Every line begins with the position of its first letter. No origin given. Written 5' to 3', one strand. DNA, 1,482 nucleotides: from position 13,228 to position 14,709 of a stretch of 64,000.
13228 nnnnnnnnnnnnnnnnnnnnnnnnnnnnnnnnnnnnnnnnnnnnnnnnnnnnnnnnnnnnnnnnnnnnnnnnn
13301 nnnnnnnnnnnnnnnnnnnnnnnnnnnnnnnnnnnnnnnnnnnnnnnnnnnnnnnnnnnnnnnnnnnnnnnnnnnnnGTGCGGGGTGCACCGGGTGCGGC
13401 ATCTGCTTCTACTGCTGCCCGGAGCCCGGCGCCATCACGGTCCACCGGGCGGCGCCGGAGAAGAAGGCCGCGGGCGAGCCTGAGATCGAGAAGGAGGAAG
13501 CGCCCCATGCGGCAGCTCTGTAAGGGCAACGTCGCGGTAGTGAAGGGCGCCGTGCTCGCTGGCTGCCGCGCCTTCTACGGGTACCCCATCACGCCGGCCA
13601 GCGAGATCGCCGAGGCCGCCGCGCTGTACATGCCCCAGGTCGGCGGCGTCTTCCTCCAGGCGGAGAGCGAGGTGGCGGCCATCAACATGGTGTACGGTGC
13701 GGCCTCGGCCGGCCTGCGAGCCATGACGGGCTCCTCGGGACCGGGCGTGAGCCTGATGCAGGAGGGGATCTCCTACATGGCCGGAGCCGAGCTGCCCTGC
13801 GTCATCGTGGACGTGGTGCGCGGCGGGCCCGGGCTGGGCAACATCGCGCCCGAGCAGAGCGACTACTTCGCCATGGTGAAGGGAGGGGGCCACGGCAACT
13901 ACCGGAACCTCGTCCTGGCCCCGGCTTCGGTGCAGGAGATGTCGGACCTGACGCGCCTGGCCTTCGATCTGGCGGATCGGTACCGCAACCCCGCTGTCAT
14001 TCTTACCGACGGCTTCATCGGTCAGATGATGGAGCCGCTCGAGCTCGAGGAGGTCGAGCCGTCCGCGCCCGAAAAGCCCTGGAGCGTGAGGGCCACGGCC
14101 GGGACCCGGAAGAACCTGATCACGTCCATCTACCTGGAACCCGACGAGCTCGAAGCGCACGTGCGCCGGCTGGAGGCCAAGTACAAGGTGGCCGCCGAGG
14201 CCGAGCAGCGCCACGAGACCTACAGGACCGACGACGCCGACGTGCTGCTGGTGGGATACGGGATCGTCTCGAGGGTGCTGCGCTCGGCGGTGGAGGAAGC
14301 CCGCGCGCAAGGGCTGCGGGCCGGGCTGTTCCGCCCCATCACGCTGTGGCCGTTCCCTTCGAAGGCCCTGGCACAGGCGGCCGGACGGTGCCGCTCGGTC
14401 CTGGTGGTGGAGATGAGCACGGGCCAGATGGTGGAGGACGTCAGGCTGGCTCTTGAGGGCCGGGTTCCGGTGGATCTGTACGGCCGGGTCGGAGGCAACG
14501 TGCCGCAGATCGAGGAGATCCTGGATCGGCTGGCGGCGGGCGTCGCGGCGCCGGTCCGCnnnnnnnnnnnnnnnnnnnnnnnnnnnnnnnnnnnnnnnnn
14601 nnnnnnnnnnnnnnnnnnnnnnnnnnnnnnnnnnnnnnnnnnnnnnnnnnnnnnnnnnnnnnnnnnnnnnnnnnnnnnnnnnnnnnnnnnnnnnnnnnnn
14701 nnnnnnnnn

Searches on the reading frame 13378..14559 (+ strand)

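Call 43: search_protein_families(library=pfam, proteins=[window:13378-14559:+], max_evalue=0.00001)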
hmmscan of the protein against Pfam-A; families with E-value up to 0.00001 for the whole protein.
window:13378-14559:+ (394 aa): 3 families
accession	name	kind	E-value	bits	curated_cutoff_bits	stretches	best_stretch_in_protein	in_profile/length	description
PF01855.24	POR_N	-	2.9e-53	181.4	27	1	57-262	2-212/231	Pyruvate flavodoxin/ferredoxin oxidoreductase, thiamine diP-bdg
PF17147.9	PFOR_II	-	4.7e-26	91.6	27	1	287-381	1-102/102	Pyruvate:ferredoxin oxidoreductase core domain II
PF02780.25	Transketolase_C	-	2.4e-06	27.9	25.9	1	285-346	8-69/124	Transketolase, C-terminal domain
